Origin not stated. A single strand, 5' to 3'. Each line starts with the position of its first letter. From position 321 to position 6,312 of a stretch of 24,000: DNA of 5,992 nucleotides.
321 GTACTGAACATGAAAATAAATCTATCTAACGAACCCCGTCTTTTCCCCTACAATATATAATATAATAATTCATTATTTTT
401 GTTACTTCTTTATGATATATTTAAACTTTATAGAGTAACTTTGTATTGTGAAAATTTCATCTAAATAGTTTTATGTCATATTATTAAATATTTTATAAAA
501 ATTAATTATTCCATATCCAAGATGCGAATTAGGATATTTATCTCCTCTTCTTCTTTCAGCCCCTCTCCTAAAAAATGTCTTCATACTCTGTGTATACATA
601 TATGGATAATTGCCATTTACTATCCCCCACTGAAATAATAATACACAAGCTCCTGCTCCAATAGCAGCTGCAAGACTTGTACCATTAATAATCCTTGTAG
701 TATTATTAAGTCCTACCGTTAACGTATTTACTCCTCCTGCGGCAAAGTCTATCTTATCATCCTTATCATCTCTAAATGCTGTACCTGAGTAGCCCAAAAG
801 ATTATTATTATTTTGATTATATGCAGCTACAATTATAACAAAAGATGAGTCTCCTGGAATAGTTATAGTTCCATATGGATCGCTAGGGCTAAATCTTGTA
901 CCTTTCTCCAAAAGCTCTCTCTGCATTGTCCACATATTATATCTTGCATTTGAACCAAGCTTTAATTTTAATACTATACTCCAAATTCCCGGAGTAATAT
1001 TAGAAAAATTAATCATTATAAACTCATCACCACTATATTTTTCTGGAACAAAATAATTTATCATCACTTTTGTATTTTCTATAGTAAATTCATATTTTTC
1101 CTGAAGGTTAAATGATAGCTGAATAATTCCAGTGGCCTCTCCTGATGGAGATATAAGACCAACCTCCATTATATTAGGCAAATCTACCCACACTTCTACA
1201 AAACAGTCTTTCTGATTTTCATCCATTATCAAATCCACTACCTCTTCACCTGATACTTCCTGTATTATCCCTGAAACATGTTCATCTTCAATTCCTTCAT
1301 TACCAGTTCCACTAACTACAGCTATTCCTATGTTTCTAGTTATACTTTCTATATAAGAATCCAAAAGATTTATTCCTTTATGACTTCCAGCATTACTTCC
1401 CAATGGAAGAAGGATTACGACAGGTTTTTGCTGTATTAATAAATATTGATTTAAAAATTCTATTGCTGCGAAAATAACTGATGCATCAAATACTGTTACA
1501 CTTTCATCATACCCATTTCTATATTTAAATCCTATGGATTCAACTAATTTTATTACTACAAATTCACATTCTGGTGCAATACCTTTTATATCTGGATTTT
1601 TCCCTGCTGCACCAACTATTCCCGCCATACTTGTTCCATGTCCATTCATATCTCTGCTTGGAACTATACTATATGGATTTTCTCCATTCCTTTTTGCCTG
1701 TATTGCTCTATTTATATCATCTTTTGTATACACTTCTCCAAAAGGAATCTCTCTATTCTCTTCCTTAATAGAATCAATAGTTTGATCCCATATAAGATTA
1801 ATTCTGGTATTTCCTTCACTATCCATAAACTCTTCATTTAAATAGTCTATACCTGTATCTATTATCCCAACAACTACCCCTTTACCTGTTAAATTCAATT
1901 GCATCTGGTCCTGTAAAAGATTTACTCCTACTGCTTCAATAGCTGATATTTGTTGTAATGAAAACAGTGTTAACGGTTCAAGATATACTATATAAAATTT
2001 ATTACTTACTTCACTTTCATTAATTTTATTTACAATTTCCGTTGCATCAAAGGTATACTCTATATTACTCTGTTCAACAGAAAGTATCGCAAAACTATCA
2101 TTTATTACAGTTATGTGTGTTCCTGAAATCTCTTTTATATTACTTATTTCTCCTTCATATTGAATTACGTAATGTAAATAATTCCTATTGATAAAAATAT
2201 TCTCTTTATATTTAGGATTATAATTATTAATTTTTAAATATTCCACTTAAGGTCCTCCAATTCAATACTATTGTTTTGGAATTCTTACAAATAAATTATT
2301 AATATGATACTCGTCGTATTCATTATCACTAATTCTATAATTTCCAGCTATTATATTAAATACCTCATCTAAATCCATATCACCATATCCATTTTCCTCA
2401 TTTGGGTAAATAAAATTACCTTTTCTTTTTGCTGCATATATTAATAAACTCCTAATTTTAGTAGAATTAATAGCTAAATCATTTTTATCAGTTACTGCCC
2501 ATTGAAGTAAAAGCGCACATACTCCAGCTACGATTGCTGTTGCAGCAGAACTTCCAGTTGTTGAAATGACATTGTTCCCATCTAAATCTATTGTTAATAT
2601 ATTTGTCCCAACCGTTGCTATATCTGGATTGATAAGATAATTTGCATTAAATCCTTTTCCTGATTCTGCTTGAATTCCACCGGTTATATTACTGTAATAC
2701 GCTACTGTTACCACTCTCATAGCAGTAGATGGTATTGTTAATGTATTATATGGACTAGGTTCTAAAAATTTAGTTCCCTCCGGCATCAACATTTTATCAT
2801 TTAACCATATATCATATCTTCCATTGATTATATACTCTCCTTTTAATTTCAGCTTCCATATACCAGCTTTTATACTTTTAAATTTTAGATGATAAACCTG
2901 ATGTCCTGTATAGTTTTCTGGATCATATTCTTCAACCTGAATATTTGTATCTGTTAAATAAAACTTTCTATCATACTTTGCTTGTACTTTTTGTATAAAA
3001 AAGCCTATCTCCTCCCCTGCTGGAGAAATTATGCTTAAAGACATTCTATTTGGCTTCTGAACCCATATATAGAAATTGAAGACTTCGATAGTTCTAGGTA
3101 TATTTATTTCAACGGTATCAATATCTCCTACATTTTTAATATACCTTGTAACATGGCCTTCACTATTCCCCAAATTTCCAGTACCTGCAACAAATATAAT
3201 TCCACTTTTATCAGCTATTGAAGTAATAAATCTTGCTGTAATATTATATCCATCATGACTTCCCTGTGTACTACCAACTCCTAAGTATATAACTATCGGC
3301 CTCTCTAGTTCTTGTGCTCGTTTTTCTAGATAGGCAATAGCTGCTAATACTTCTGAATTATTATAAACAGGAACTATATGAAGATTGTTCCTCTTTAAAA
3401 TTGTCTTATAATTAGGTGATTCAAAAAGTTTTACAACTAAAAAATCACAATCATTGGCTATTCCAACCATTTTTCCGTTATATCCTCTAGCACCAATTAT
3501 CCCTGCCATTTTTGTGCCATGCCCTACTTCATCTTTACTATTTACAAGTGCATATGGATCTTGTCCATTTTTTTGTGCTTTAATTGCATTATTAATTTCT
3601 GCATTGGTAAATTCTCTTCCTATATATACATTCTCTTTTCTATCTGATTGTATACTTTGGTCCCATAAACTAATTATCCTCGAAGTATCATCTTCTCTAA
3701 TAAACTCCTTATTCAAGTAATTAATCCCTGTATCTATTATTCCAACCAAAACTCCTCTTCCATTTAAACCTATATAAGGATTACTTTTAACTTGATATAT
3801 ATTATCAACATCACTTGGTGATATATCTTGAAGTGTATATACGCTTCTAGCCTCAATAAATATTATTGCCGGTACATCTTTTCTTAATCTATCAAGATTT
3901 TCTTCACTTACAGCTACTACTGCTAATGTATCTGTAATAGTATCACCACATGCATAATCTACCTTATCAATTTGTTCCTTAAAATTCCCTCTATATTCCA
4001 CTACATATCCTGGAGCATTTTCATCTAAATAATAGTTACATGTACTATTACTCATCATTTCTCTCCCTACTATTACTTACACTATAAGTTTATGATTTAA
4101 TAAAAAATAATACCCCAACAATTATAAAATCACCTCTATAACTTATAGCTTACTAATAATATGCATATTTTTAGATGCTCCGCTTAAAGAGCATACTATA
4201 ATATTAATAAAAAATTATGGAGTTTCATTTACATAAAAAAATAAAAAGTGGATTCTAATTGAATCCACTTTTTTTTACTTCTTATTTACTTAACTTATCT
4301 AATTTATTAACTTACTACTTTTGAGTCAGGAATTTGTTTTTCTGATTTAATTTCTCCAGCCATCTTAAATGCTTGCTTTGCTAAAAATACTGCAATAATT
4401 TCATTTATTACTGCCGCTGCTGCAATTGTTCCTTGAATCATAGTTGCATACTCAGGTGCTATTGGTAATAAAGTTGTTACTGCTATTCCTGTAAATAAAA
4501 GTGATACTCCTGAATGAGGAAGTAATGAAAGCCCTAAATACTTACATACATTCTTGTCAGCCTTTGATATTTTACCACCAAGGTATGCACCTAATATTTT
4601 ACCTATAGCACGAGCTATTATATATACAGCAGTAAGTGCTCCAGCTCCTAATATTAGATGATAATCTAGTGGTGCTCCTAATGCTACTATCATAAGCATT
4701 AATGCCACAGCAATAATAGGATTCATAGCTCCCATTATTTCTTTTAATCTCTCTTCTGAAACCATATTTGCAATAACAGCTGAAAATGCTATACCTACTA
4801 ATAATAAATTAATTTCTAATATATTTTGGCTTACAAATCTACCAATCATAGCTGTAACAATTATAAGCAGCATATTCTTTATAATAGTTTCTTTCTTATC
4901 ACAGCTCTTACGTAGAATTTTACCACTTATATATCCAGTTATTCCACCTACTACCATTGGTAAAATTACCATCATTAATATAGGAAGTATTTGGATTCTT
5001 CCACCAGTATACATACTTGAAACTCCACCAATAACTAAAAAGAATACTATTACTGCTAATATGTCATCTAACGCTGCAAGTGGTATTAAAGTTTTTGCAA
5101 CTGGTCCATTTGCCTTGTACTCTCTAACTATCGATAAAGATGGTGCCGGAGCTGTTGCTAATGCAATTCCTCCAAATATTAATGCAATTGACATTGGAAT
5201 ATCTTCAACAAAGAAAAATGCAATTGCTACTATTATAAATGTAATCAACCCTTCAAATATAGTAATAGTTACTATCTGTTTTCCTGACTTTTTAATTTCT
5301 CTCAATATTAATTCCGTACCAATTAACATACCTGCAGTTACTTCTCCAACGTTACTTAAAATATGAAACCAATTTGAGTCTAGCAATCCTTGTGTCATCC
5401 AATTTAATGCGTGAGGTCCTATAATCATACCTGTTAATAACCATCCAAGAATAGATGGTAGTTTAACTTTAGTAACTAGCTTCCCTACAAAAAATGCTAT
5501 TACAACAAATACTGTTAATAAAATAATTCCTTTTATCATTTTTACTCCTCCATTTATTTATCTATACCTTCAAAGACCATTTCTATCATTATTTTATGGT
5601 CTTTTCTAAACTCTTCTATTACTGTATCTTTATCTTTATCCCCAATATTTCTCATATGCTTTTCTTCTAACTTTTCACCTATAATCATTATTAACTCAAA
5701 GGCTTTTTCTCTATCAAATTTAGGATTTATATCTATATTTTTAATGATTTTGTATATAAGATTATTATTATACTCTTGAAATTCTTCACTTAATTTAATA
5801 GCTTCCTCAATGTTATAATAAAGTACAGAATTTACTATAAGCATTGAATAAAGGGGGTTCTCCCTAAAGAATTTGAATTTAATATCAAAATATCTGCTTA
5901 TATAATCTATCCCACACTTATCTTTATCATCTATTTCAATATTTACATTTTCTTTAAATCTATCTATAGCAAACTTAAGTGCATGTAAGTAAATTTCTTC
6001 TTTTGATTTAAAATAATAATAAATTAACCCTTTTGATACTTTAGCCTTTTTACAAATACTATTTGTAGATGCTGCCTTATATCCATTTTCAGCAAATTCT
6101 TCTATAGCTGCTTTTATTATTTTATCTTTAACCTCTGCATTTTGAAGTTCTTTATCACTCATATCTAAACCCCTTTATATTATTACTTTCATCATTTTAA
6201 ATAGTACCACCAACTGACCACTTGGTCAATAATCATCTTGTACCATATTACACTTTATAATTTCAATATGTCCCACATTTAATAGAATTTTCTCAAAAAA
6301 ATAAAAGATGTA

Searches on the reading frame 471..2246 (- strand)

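Call 8: search_protein_families(library=pfam, proteins=[window:471-2246:-])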
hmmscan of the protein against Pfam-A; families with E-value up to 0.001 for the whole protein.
window:471-2246:- (591 aa): 1 family
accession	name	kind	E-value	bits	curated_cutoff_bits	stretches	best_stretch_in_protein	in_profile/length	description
PF00082.27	Peptidase_S8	-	3.4e-22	79.5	21.8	2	121-318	1-155/288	Subtilase family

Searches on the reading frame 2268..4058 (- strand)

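Call 8: search_protein_families(library=pfam, proteins=[window:2268-4058:-])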
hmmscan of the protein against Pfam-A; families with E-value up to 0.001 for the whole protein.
window:2268-4058:- (596 aa): 1 family
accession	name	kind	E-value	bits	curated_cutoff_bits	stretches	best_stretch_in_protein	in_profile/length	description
PF00082.27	Peptidase_S8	-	3.8e-23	82.7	21.8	2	100-297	1-155/288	Subtilase family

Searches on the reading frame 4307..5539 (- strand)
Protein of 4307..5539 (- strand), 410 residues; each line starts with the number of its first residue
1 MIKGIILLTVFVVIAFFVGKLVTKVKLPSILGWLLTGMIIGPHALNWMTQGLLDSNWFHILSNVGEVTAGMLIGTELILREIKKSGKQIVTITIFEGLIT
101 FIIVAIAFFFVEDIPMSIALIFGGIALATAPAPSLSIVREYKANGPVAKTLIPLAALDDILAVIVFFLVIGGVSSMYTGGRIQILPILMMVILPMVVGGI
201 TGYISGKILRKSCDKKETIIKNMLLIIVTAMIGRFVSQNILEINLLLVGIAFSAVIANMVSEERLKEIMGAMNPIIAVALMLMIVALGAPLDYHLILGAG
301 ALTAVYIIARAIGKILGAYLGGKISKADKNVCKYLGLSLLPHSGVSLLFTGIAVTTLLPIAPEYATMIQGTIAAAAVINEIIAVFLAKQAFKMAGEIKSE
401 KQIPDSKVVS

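Call 8: search_protein_families(library=pfam, proteins=[window:4307-5539:-])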
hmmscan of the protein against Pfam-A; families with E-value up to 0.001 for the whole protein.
window:4307-5539:- (410 aa): 1 family
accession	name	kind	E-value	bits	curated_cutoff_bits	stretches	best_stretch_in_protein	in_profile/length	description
PF00999.27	Na_H_Exchanger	-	4.9e-22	78.8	26.2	1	13-380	2-366/375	Sodium/hydrogen exchanger, transmembrane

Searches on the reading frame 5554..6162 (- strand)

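Call 8: search_protein_families(library=pfam, proteins=[window:5554-6162:-])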
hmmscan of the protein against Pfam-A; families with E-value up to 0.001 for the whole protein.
window:5554-6162:- (202 aa): 2 families
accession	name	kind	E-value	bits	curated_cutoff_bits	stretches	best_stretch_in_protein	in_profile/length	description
PF00440.29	TetR_N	-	4.4e-17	62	24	1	15-60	1-46/47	Bacterial regulatory proteins, tetR family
PF21256.2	TetR_C_5-like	-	0.00052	20.6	27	0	85-193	4-119/127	Tetracyclin repressor-like, C-terminal domain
